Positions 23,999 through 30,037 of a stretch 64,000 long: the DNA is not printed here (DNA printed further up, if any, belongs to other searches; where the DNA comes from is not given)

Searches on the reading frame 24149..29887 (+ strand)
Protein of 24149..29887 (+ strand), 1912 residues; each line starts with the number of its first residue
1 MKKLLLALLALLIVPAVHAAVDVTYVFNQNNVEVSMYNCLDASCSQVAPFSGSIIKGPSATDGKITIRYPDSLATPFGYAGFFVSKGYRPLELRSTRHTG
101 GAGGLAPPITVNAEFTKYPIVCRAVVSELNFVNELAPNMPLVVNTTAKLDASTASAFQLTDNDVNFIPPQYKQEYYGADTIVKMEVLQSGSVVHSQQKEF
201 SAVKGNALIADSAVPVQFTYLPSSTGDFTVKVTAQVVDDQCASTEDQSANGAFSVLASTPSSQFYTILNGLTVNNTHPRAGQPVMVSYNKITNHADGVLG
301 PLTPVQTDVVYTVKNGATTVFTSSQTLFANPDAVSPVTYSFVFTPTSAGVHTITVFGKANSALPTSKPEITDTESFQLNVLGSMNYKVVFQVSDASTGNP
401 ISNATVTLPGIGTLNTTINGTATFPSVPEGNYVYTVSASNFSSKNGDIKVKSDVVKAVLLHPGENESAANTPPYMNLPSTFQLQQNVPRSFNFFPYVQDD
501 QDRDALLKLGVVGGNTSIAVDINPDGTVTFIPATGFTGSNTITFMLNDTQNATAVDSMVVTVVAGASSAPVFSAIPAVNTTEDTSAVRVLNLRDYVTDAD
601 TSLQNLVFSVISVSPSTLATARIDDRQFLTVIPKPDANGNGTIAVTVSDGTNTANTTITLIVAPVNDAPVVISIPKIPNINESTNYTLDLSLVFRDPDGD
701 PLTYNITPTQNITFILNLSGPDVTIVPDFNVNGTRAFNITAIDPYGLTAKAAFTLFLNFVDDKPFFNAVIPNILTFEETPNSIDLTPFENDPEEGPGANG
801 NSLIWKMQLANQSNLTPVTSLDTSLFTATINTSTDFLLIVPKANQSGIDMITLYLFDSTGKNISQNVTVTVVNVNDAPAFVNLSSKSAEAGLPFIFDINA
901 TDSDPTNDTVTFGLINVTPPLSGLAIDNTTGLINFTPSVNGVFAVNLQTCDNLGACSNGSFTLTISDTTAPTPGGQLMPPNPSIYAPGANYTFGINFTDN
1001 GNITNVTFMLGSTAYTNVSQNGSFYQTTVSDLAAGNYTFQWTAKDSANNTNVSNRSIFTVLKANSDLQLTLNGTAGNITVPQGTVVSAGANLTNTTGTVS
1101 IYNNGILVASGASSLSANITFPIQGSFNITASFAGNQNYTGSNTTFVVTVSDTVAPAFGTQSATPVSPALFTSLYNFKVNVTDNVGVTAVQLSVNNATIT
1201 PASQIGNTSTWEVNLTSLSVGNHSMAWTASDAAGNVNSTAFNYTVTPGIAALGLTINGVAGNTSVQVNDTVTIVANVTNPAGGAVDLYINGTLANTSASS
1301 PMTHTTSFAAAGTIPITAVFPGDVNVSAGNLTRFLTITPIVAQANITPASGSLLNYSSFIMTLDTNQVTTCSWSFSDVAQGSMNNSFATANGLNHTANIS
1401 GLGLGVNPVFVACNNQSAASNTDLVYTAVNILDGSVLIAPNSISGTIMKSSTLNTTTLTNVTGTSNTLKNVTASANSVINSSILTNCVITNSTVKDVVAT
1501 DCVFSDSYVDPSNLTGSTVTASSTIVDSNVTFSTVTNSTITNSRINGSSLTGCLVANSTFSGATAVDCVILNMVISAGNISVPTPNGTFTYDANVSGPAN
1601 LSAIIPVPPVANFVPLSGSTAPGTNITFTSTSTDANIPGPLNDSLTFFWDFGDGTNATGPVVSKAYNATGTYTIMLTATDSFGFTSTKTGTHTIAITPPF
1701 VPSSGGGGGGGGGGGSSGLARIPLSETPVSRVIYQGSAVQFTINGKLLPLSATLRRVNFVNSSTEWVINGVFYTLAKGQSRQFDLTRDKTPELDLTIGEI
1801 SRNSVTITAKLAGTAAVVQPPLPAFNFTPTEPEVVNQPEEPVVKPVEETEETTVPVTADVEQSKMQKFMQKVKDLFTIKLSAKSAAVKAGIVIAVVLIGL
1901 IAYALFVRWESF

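Call 26: search_protein_families(library=pfam, proteins=[window:24149-29887:+])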
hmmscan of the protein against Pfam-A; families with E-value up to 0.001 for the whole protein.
window:24149-29887:+ (1912 aa): 10 families
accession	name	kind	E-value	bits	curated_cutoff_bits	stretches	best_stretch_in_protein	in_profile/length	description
PF17963.7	Big_9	-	5.4e-16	59.7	23.6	4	666-754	1-87/89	Bacterial Ig domain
PF18911.6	PKD_4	-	1.1e-14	54.6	27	1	1607-1693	2-84/85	PKD domain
PF00801.26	PKD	-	3.8e-09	36.9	23.5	1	1618-1689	9-76/80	PKD domain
PF17892.7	Cadherin_5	-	1.3e-08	34.9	26.5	2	665-755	1-95/98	Cadherin-like domain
PF17803.7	Cadherin_4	-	2.7e-07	31.4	25.1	2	657-717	2-64/71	Bacterial cadherin-like domain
PF16640.11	Big_3_5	-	5.5e-07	30.5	35.5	2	1261-1330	4-79/88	Bacterial Ig-like domain (group 3)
PF05345.18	He_PIG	-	1.9e-05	25.4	24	1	878-966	2-96/96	Putative Ig domain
PF07495.19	Y_Y_Y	-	4e-05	23.9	26.6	0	419-447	27-55/65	Y_Y_Y domain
PF13715.12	CarbopepD_reg_2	-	0.00035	21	32.2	1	391-458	4-72/88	CarboxypepD_reg-like domain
PF17957.7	Big_7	-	0.00047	21.2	24.1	0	979-1045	8-60/70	Bacterial Ig domain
